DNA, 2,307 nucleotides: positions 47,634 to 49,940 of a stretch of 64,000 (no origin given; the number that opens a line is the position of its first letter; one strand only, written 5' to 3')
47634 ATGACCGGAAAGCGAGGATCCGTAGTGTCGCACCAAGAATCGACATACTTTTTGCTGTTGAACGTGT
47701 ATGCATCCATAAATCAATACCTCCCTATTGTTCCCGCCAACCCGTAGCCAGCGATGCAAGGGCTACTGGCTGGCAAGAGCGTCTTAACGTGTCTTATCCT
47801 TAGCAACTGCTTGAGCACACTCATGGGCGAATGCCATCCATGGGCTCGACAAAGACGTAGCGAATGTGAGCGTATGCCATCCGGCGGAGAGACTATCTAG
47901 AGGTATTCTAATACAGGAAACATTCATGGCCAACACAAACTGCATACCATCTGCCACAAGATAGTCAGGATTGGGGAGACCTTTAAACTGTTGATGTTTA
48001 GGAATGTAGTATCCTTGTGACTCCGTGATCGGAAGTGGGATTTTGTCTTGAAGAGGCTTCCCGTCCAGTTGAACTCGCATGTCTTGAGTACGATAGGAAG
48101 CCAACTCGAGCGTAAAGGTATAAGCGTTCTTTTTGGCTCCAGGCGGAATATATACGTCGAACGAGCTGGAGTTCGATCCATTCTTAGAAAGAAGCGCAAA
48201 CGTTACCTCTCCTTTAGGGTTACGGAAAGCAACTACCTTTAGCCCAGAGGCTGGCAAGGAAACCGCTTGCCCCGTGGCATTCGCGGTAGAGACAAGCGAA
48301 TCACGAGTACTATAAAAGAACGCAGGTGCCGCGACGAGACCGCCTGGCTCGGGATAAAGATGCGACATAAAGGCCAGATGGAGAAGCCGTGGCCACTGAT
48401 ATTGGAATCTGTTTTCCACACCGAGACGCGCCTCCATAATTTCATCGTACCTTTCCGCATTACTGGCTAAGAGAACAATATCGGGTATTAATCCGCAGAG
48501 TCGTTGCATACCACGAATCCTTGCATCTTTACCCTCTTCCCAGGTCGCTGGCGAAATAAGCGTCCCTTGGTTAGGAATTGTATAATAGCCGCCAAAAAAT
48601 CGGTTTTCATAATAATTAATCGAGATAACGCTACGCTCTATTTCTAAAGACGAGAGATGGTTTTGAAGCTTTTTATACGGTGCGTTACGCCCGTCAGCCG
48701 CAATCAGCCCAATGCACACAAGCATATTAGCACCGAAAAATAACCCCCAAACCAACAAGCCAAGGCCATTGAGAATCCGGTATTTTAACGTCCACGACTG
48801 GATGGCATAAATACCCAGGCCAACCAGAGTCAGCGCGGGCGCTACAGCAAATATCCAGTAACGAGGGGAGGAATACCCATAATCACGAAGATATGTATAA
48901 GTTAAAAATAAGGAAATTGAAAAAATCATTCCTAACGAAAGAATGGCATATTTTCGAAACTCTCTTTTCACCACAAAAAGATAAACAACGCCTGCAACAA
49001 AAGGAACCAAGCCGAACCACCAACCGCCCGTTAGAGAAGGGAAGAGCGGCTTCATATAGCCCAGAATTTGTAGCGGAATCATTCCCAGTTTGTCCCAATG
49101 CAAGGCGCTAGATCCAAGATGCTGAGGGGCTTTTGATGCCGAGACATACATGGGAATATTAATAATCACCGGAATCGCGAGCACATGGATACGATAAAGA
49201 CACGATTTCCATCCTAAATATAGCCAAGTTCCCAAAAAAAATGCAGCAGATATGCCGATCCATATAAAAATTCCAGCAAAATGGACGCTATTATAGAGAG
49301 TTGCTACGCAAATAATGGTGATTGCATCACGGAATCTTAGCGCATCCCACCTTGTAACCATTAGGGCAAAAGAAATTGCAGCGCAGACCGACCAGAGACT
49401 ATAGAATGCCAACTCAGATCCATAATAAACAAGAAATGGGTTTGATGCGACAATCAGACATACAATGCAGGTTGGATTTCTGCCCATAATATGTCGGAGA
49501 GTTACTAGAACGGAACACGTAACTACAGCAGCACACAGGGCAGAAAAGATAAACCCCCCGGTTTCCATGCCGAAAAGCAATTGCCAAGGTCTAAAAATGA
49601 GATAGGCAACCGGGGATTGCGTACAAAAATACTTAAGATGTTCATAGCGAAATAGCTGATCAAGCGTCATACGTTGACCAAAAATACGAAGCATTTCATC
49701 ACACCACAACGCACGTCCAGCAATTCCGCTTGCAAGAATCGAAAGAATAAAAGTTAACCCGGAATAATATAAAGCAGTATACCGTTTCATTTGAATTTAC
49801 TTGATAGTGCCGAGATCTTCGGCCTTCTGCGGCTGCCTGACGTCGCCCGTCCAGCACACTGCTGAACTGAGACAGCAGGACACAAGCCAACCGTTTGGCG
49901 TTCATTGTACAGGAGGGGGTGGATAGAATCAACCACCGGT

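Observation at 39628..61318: A 21.7-kb lower-GC glycan island, methyltransferase-rich, with no priming transferase, polymerase, chain-length or sugar-nucleotide genes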

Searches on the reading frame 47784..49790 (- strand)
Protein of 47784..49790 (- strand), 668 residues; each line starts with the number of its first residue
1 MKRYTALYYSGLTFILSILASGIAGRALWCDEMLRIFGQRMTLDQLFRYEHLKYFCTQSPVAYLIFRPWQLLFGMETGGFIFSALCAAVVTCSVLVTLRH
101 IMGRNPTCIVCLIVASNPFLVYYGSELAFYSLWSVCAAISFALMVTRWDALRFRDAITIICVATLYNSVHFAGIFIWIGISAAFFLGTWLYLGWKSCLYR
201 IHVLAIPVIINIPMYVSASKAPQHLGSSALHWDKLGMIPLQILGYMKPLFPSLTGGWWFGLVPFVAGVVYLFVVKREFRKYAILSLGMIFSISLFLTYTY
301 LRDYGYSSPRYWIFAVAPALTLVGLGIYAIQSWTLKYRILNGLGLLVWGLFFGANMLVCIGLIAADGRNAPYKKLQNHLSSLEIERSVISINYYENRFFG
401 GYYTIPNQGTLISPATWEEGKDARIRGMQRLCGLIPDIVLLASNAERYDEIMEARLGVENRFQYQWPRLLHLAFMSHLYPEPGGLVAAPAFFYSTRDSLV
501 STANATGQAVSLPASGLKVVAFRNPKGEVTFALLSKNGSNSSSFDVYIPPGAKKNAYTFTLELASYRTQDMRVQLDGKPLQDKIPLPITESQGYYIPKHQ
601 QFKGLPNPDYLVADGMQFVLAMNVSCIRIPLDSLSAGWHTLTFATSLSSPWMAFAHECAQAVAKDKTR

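Call 3: search_protein_families(library=pfam, proteins=[window:47784-49790:-], max_evalue=0.01)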
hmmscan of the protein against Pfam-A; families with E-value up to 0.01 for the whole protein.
window:47784-49790:- (668 aa): 1 family
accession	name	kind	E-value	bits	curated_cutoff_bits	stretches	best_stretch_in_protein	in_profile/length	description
PF17189.10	Glyco_hydro_30C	-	0.0045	17.5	22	1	514-547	14-46/65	Glycosyl hydrolase family 30 beta sandwich domain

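Call 5: search_protein_families(library=ncbifam, proteins=[window:47784-49790:-], max_evalue=0.01)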
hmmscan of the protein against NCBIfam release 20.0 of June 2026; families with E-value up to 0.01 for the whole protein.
window:47784-49790:- (668 aa): 0 families

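Call 10: search_solved_structures(query=window:47784-49790:-, max_evalue=1)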
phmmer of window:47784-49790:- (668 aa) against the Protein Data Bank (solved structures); distinct sequences matched with E-value up to 1: 0.

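Call 16: find_homologous_proteins(query=window:47784-49790:-)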
Query window:47784-49790:- (668 aa): 15 proteins with E <= 0.001 among 8000 candidates.
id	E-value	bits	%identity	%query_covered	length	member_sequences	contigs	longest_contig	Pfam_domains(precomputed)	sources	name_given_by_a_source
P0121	0.0e+0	1541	100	100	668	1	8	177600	-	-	-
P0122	2.6e-189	649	46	98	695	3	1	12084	-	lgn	-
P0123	6.1e-188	644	45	98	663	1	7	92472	-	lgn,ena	-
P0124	7.3e-182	624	45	98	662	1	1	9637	-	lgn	-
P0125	2.3e-159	550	41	97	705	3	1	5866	-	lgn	-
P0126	4.2e-145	503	39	98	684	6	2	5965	-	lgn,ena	-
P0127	1.4e-143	498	40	96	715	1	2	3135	-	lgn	-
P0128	3.0e-143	497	38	98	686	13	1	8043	-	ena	-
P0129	7.3e-142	492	39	97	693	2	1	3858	-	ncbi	-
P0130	1.7e-139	484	39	90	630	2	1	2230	-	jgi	jgi:hypothetical protein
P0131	3.4e-135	470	37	98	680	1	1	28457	-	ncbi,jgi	ncbi:MAG: hypothetical protein ACOX9C_07845 [Kiritimatiellia bacterium]|jgi:hypothetical protein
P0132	2.2e-130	454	37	98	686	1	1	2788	-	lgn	-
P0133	3.2e-120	421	35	97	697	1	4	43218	-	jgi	jgi:hypothetical protein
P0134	7.5e-108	380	37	86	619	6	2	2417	-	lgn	-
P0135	5.0e-86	308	35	83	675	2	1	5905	-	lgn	-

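Call 30: predict_structure(alignment_id=A2)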
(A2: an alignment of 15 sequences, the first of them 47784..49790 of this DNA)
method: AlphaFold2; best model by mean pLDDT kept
length: 668 residues; sequences in the alignment: 15
mean_pLDDT: 83.9   pTM: 0.80
mean pLDDT of the five models: 83.9, 83.1, 82.1, 81.9, 81.5
residues with pLDDT >= 90: 302; 70-90: 271; 50-70: 67; < 50: 28
segments of 3 or more residues with pLDDT < 50: 23-25, 27-38, 223-225, 664-668
pLDDT, mean of each block of 10 residues (from residue 1): 78 92 50 46 59 54 77 77 93 97 93 94 81 93 93 92 89 90 94 91 92 74 57 88 83 86 95 93 96 88 70 93 95 82 88 91 74 82 84 69 77 85 94 92 84 82 78 79 60 88 90 91 92 85 93 81 92 92 87 90 91 89 92 91 87 93 49
secondary structure, 60 per line:
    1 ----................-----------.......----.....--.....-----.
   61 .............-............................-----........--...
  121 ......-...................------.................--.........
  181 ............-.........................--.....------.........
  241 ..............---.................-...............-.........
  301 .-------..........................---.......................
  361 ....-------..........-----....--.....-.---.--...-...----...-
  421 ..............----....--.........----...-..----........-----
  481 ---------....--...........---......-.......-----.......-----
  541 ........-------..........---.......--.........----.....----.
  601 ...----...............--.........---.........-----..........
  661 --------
elements in order: H5-20 H32-38 H43-47 H50-54 H60-73 H75-102 H108-115 H118-126 H128-146 H153-169 H172-192 H194-218 H221-225 H232-254 H258-274 H276-290 H292-301 H309-334 H338-364 H372-381 E387-390 H393-397 E410-412 H421-434 E439-442 H445-453 H468-475 E490-493 H496-506 E510-515 E517-523 E529-535 E541-548 E556-565 E569-575 E578-586 E591-595 E600-603 H608-617 E618-622 E625-633 E637-645 E651-660

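Call 36: fold_search(model_id=the predicted structure, library=pdb)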
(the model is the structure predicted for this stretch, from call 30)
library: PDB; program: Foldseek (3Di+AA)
matches with E <= 10: 981; with E <= 0.001: 31
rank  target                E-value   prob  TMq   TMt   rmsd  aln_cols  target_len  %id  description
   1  7bvh_A                2.5e-06  1.00  0.35  0.25  20.6       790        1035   12  Crystal structure of arabinosyltransferase EmbC2-AcpM2 complex from Mycobacterium smegmatis complexed with di-arabinos (released 2020-04-29)
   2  7bvf_B                7.7e-06  1.00  0.36  0.25  17.3       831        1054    9  Cryo-EM structure of Mycobacterium tuberculosis arabinosyltransferase EmbA-EmbB-AcpM2 in complex with ethambutol (released 2020-04-29)
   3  8age_A                1.1e-05  1.00  0.36  0.37  12.2       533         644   12  Structure of yeast oligosaccharylransferase complex with acceptor peptide bound (released 2022-12-07)
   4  7bve_A                2.3e-05  1.00  0.35  0.25  19.1       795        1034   11  Cryo-EM structure of Mycobacterium smegmatis arabinosyltransferase EmbC2-AcpM2 in complex with ethambutol (released 2020-04-29)
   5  7bvc_B                2.4e-05  1.00  0.33  0.22  21.1       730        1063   10  Cryo-EM structure of Mycobacterium smegmatis arabinosyltransferase EmbA-EmbB-AcpM2 in complex with ethambutol (released 2020-04-29)
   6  7oci_F                2.6e-05  1.00  0.37  0.38  12.4       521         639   13  Cryo-EM structure of yeast Ost6p containing oligosaccharyltransferase complex (released 2022-02-16)
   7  6x0o                  2.6e-05  1.00  0.34  0.24  20.7       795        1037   10  Single-Particle Cryo-EM Structure of Arabinosyltransferase EmbB from Mycobacterium smegmatis (released 2020-06-10)
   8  8b6l_I                2.7e-05  1.00  0.38  0.37  12.0       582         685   11  Subtomogram average of the human Sec61-TRAP-OSTA-translocon (released 2022-12-07)
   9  6ezn_F                2.7e-05  1.00  0.37  0.38  11.4       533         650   11  Cryo-EM structure of the yeast oligosaccharyltransferase (OST) complex (released 2018-01-17)
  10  6gxc_A                6.7e-05  1.00  0.37  0.35  18.5       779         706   11  Bacterial oligosaccharyltransferase PglB in complex with an inhibitory peptide and a reactive lipid-linked oligosaccha (released 2018-11-14)
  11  7bx8_A                8.3e-05  1.00  0.35  0.24  19.2       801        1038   10  Mycobacterium smegmatis arabinosyltransferase complex EmbB2-AcpM2 in symmetric "resting state" (released 2020-05-27)
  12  8pn9_A                9.1e-05  1.00  0.39  0.39  13.0       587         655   11  Structure of human oligosaccharyltransferase OST-A complex bound to NGI-1 (released 2024-05-08)
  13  8agb_A                9.5e-05  1.00  0.34  0.35  12.4       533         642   11  Structure of yeast oligosaccharylransferase complex with lipid-linked oligosaccharide bound (released 2022-12-07)
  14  6s7o_A                1.0e-04  1.00  0.37  0.37  13.3       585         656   10  Cryo-EM structure of human oligosaccharyltransferase complex OST-A (released 2019-12-18)
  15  5ogl_A                1.3e-04  1.00  0.38  0.36  19.1       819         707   11  Structure of bacterial oligosaccharyltransferase PglB in complex with an acceptor peptide and an lipid-linked oligosac (released 2017-10-25)
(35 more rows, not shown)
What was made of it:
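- On GT-C fold glycosyltransferases (both large membrane proteins): 668 aa: hits EmbC/EmbB, STT3, PglB, ALG12/9 and AftA (call 36), on a model of pLDDT 83.9 (call 30).
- The 668-aa protein carries a carbohydrate-binding-module-like domain, which suggests a glycan acceptor (call 36).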

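Call 54: search_protein_families(library=pfam, alignment_id=A2, max_evalue=10)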
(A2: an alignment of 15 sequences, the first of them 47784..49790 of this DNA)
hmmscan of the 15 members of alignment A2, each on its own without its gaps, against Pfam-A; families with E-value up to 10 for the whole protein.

A. member 1, window:47784-49790:- (668 aa): 1 family
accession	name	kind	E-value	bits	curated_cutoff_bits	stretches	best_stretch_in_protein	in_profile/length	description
PF17189.10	Glyco_hydro_30C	-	0.0045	17.5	22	1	514-547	14-46/65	Glycosyl hydrolase family 30 beta sandwich domain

B. families by the number of members that match (of 15 scanned): 6 families
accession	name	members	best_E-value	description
PF17189.10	Glyco_hydro_30C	1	0.0045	Glycosyl hydrolase family 30 beta sandwich domain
PF19484.4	DUF6020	1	0.02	Family of unknown function (DUF6020)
PF24961.1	NfeD_membrane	1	1.5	NfeD integral membrane domain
PF09796.14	QCR10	1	2.3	Ubiquinol-cytochrome-c reductase complex subunit (QCR10)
PF14316.11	DUF4381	1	2.5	Domain of unknown function (DUF4381)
PF24661.1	DUF7649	1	8.7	Domain of unknown function (DUF7649)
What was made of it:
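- On PMT_2 / ArnT-like family (PF13231), for the 668-aa protein: There is no direct hit (calls 3, 54).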

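Call 70: find_encoding_contigs(protein=P0123, flank=10000, max_places=2)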
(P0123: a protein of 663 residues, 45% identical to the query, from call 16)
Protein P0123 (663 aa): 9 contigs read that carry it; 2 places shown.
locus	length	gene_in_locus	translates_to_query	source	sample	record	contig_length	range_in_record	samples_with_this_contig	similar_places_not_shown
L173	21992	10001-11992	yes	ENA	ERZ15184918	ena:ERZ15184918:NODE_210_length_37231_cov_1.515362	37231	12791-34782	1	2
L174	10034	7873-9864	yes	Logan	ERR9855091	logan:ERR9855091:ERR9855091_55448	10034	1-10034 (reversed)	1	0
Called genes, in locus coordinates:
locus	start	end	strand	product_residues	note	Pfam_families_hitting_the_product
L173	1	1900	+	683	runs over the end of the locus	PF13584:BatD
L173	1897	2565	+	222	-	-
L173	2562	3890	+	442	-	PF08239:SH3_3 (faint)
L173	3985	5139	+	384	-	PF13439:Glyco_transf_4, PF13579:Glyco_trans_4_4, PF20706:GT4-conflict (weak), PF00534:Glycos_transf_1, PF13692:Glyco_trans_1_4, PF13524:Glyco_trans_1_2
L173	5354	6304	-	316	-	-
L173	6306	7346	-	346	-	PF00535:Glycos_transf_2, PF10111:Glyco_tranf_2_2, PF13641:Glyco_tranf_2_3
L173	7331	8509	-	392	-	PF20706:GT4-conflict, PF00534:Glycos_transf_1, PF13692:Glyco_trans_1_4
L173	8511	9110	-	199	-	PF05401:NodS (faint), PF07021:MetW, PF13489:Methyltransf_23, PF13847:Methyltransf_31, PF08241:Methyltransf_11, PF08242:Methyltransf_12, PF13649:Methyltransf_25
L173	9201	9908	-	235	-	PF00535:Glycos_transf_2, PF13641:Glyco_tranf_2_3 (weak)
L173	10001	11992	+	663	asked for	-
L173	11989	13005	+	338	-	PF13579:Glyco_trans_4_4, PF13439:Glyco_transf_4, PF00534:Glycos_transf_1 (weak)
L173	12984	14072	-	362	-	PF01075:Glyco_transf_9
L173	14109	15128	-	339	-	PF01073:3Beta_HSD, PF01370:Epimerase, PF02719:Polysacc_synt_2, PF04321:RmlD_sub_bind, PF05368:NmrA, PF07993:NAD_binding_4 (faint), PF13460:NAD_binding_10 (weak), PF16363:GDP_Man_Dehyd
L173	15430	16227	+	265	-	PF18922:DUF5672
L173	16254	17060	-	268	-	PF07021:MetW, PF13489:Methyltransf_23, PF08241:Methyltransf_11, PF08242:Methyltransf_12, PF13649:Methyltransf_25, PF13847:Methyltransf_31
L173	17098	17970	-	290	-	-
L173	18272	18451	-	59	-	-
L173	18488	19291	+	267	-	-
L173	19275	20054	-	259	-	PF05050:Methyltransf_21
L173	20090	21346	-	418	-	PF13692:Glyco_trans_1_4, PF00534:Glycos_transf_1, PF13524:Glyco_trans_1_2 (weak)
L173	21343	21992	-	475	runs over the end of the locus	-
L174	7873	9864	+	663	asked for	-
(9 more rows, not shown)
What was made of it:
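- It is divergently adjacent to the 668-type GT-C in both the window and L173 (call 70). The module sits at a different chromosomal site in L173 (call 70).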

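Call 71: find_encoding_contigs(protein=P0133, flank=10000, max_places=1)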
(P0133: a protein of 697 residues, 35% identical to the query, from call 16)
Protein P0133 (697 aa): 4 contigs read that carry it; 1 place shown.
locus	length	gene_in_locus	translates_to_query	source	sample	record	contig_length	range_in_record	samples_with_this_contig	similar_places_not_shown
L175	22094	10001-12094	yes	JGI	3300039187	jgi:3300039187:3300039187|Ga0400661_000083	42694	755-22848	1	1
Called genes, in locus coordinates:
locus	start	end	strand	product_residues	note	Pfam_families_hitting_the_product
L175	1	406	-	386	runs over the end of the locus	?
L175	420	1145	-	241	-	-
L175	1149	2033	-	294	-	-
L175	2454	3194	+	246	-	-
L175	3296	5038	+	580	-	PF02690:Na_Pi_cotrans, PF01895:PhoU (weak)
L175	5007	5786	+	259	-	-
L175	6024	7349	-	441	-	PF01946:Thi4, PF00890:FAD_binding_2 (faint), PF12831:FAD_oxidored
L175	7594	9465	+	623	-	PF00082:Peptidase_S8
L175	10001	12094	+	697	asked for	-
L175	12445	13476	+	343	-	PF00356:LacI (faint), PF00532:Peripla_BP_1, PF13377:Peripla_BP_3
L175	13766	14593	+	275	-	-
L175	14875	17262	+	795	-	PF00331:Glyco_hydro_10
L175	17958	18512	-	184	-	PF02525:Flavodoxin_2 (weak), PF03358:FMN_red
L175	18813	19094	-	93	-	PF00462:Glutaredoxin (weak)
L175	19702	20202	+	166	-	PF02082:Rrf2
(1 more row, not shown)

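Call 93: search_solved_structures(query=L173:12984-14072:-, max_evalue=0.00001)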
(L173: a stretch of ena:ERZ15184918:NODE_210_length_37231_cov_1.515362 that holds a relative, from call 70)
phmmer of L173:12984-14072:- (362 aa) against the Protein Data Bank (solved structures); distinct sequences matched with E-value up to 0.00001: 2.
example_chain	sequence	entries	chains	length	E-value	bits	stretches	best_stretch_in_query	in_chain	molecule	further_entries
3tov_A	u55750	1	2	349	1.9e-09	40.1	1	192-353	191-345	Glycosyl transferase family 9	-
1psw_A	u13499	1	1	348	1.1e-07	34.2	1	184-290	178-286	ADP-HEPTOSE LPS HEPTOSYLTRANSFERASE II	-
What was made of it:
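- L173 carries a GT9 heptosyltransferase, which points to LPS (calls 70, 93).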

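Call 101: search_protein_representatives(alignment_id=A2)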
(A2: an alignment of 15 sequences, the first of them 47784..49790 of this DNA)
Query: 15 sequences, 682 profile positions. Proteins with E-value up to 0.001 (for the whole library): 246; up to 1e-10: 29; up to 1e-30: 25. The best 150 are listed.
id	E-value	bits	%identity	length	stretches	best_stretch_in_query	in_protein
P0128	0.0e+00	1074.2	-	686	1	5-681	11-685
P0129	2.3e-289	978.1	-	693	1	1-681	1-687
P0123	3.0e-283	957.9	-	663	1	12-681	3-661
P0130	1.5e-255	866.3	-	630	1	75-680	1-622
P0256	3.0e-225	766.2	-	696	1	5-680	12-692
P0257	3.3e-216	736.3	-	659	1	11-679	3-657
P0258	6.4e-209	712.2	-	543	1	142-681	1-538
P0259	4.8e-201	686.2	-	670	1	13-597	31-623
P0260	1.9e-193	661.1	-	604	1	16-607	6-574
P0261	3.1e-190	650.5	-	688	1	11-677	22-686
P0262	1.6e-187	641.5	-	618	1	14-637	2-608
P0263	2.5e-157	541.7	-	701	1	9-679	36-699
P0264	3.6e-149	514.8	-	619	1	14-601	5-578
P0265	4.5e-148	511.1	-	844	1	13-638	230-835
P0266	9.9e-146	503.4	-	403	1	4-372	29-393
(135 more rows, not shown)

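Call 103: search_protein_families(library=pfam, alignment_id=A4, max_evalue=0.001)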
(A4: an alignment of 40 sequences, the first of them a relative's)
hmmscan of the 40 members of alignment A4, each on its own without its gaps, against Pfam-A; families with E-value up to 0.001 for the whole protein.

A. member 1, P0279 (697 aa): 0 families

B. families by the number of members that match (of 40 scanned): 11 families
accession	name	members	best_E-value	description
PF13231.12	PMT_2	33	9.3e-17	Dolichyl-phosphate-mannose-protein mannosyltransferase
PF02366.24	PMT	12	6.8e-13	Dolichyl-phosphate-mannose-protein mannosyltransferase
PF11028.14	TMEM260-like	2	1.1e-05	Protein O-mannosyl-transferase TMEM260-like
PF13439.12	Glyco_transf_4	1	7.6e-15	Glycosyltransferase Family 4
PF13579.12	Glyco_trans_4_4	1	1.2e-13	Glycosyl transferase 4-like domain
PF20706.3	GT4-conflict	1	8.4e-12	Family 4 Glycosyltransferase in conflict systems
PF13692.12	Glyco_trans_1_4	1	2e-11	Glycosyl transferases group 1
PF00534.26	Glycos_transf_1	1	2.2e-08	Glycosyl transferases group 1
PF02516.20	STT3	1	1.4e-05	Oligosaccharyl transferase STT3, N-terminal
PF09913.15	DUF2142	1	4.2e-05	Predicted membrane protein (DUF2142)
PF20176.3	DUF6541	1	0.00086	Family of unknown function (DUF6541)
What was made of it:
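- On PMT_2 / ArnT-like family (PF13231), for the 668-aa protein: A family profile reaches proteins of about 500 aa at E 1e-12 to 1e-4, and 33 of 40 of these are PMT_2 (calls 101, 103).
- The 668-aa family's distant relatives are PMT_2 (calls 101, 103).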
